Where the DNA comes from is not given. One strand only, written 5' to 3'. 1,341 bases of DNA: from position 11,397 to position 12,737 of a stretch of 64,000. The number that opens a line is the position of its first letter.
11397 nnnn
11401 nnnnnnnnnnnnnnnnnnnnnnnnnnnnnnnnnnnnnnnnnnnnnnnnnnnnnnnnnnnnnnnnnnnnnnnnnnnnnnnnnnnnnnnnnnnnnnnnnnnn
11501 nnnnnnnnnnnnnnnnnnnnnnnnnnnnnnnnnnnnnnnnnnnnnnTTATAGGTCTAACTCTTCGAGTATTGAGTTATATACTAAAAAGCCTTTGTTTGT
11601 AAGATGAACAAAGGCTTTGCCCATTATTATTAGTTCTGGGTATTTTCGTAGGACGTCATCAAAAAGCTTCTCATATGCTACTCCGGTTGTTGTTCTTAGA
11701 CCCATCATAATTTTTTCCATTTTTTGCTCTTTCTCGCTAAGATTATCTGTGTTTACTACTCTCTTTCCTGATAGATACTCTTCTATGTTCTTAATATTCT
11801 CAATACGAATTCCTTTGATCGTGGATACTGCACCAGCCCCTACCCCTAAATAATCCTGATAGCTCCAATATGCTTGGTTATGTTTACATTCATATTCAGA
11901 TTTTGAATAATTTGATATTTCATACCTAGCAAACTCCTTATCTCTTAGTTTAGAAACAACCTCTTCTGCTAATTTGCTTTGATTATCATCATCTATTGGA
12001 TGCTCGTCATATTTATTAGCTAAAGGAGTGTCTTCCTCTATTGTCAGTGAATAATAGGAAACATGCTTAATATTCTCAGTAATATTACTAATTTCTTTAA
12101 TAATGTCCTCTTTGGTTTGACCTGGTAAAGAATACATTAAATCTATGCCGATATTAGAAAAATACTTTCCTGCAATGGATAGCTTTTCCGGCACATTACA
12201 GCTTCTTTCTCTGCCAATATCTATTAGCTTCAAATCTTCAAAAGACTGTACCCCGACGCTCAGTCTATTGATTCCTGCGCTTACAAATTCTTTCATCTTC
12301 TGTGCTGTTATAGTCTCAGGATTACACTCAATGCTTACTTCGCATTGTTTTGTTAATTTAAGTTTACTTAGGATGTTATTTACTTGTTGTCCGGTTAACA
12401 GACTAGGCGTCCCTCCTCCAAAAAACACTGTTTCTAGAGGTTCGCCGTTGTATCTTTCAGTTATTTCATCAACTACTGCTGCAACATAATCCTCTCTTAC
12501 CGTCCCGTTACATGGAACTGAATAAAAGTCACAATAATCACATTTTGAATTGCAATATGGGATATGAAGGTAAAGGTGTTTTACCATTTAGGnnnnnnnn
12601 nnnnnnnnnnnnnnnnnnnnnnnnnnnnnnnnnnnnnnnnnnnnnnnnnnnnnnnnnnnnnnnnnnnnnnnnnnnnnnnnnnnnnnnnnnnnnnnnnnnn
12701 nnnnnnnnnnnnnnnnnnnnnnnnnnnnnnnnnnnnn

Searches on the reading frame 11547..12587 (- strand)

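Call 19: search_protein_families(library=pfam, proteins=[window:11547-12587:-], max_evalue=0.00001)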
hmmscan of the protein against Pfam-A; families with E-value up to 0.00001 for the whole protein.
window:11547-12587:- (346 aa): 1 family
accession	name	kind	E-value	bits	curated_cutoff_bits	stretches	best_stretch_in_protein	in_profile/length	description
PF04055.27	Radical_SAM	-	1.3e-21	77.9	29.5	1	7-164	2-161/166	Radical SAM superfamily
